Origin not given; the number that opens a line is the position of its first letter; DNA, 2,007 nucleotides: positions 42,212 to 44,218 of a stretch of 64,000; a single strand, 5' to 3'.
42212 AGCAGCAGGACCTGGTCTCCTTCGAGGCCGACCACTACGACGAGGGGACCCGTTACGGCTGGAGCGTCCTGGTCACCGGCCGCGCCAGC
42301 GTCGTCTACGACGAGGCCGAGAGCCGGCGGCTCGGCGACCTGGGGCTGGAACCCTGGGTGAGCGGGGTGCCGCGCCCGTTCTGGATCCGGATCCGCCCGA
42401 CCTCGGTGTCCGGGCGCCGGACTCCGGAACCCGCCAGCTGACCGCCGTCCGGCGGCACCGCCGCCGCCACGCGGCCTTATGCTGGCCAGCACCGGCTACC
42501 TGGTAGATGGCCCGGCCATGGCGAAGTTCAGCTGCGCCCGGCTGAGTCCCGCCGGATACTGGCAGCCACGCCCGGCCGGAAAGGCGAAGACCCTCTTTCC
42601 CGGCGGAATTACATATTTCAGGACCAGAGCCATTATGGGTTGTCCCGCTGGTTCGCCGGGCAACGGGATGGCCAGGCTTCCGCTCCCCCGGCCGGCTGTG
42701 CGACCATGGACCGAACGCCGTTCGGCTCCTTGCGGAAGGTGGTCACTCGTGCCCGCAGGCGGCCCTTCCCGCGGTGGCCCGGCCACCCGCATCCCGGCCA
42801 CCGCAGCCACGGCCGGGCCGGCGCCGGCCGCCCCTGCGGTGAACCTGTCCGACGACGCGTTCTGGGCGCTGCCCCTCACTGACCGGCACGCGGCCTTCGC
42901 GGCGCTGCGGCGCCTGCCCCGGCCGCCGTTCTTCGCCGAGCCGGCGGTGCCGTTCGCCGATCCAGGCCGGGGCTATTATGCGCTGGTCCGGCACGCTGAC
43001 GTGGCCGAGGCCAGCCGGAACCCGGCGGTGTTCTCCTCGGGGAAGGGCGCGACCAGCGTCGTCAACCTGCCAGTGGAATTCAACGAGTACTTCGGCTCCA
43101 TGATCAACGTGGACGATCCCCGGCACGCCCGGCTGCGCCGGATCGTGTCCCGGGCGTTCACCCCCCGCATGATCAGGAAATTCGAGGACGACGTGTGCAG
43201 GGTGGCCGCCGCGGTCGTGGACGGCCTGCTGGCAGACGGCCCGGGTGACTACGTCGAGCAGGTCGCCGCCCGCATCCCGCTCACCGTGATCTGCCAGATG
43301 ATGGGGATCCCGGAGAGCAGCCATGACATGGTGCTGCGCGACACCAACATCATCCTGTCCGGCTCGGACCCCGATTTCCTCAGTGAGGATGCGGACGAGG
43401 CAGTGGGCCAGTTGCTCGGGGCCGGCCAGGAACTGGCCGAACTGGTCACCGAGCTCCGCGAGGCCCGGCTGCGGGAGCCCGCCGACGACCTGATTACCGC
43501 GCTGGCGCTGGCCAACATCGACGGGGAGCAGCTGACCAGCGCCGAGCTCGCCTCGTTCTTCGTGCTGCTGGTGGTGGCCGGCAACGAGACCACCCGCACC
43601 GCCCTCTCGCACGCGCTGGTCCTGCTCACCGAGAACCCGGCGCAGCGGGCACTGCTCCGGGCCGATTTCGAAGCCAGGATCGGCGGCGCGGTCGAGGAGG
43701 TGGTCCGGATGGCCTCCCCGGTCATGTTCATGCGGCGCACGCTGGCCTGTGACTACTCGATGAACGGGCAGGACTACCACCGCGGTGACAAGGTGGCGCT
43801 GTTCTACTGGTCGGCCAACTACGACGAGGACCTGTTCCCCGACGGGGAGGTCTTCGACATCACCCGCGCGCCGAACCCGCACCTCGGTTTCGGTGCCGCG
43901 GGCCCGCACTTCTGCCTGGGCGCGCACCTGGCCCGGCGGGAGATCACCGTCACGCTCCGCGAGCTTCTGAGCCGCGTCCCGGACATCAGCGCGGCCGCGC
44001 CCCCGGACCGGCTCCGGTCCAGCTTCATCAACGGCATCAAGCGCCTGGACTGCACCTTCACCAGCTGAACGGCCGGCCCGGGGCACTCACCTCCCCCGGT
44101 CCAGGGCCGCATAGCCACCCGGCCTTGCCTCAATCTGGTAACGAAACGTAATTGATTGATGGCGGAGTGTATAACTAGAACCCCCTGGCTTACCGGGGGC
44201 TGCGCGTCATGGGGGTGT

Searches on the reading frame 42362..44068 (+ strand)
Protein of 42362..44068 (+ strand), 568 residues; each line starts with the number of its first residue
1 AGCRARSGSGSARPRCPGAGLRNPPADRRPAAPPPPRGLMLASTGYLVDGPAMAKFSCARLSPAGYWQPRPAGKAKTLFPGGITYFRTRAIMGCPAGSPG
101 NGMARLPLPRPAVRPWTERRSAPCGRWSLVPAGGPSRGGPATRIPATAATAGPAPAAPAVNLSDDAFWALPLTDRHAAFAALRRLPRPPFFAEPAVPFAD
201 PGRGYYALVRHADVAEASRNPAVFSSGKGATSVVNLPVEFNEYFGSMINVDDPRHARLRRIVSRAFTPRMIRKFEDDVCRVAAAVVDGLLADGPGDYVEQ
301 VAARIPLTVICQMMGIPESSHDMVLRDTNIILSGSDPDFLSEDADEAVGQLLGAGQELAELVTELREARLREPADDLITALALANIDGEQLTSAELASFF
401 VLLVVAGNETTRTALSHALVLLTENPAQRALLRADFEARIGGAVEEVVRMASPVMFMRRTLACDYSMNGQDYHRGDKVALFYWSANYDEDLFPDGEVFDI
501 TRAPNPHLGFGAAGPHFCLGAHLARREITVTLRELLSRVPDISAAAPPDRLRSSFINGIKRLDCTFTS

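Call 17: search_protein_families(library=pfam, proteins=[window:42362-44068:+], max_evalue=0.001)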
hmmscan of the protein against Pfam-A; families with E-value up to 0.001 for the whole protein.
window:42362-44068:+ (568 aa): 1 family
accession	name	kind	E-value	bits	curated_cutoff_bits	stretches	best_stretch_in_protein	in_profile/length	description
PF00067.27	p450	-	5.7e-24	85.2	22.8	1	360-538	222-431/462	Cytochrome P450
